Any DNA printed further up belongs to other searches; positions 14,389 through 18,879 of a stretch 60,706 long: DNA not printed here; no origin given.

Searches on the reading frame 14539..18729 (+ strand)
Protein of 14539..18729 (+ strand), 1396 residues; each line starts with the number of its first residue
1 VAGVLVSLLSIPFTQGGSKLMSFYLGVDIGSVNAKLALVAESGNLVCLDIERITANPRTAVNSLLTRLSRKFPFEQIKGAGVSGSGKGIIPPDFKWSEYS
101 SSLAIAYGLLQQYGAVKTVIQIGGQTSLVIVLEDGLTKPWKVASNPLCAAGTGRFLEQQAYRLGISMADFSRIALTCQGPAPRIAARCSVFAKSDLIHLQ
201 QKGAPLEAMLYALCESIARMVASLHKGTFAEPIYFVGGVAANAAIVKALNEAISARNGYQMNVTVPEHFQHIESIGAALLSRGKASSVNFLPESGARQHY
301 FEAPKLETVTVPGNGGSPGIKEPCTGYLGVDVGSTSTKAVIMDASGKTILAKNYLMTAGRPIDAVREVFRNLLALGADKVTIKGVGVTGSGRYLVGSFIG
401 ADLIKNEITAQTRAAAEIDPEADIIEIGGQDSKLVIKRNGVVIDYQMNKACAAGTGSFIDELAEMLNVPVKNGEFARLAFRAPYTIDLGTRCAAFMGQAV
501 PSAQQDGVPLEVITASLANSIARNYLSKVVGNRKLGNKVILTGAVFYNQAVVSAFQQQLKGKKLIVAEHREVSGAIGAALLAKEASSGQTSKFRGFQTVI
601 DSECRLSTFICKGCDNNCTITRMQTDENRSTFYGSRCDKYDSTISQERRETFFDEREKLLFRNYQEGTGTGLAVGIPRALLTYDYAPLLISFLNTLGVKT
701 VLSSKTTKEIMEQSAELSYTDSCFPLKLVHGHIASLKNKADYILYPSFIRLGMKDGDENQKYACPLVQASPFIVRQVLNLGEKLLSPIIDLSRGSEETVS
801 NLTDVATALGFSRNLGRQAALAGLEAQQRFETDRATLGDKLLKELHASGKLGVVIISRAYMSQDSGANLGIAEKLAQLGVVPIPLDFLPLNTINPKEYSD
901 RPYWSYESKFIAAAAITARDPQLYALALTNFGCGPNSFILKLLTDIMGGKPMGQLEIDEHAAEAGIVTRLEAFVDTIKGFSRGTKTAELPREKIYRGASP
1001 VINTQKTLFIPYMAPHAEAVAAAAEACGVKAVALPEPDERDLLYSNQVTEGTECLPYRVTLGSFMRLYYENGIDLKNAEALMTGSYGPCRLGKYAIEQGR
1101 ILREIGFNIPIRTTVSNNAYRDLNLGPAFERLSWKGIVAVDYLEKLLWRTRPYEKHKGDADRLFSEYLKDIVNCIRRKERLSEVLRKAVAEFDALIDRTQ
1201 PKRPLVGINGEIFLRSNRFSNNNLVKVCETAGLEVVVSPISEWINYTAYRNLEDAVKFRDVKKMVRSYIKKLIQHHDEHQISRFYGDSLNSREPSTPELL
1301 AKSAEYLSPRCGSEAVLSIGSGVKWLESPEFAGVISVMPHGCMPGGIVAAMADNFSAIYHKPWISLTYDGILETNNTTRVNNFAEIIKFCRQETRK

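Call 77: search_protein_families(library=pfam, proteins=[window:14539-18729:+], max_evalue=0.0001)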
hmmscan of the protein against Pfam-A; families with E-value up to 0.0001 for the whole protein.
window:14539-18729:+ (1396 aa): 3 families
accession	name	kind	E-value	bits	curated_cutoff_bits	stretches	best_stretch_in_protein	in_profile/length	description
PF01869.26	BcrAD_BadFG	-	1.3e-69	235.2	31.5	2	328-582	1-271/271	BadF/BadG/BcrA/BcrD ATPase family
PF09989.15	DUF2229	-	1.4e-52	178.9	29.4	1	674-887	2-217/218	CoA enzyme activase uncharacterised domain (DUF2229)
PF22521.2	HypF_C_2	-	4.3e-07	30.4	27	0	498-573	154-231/241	Carbamoyltransferase, Kae1-like Domain, second subdomain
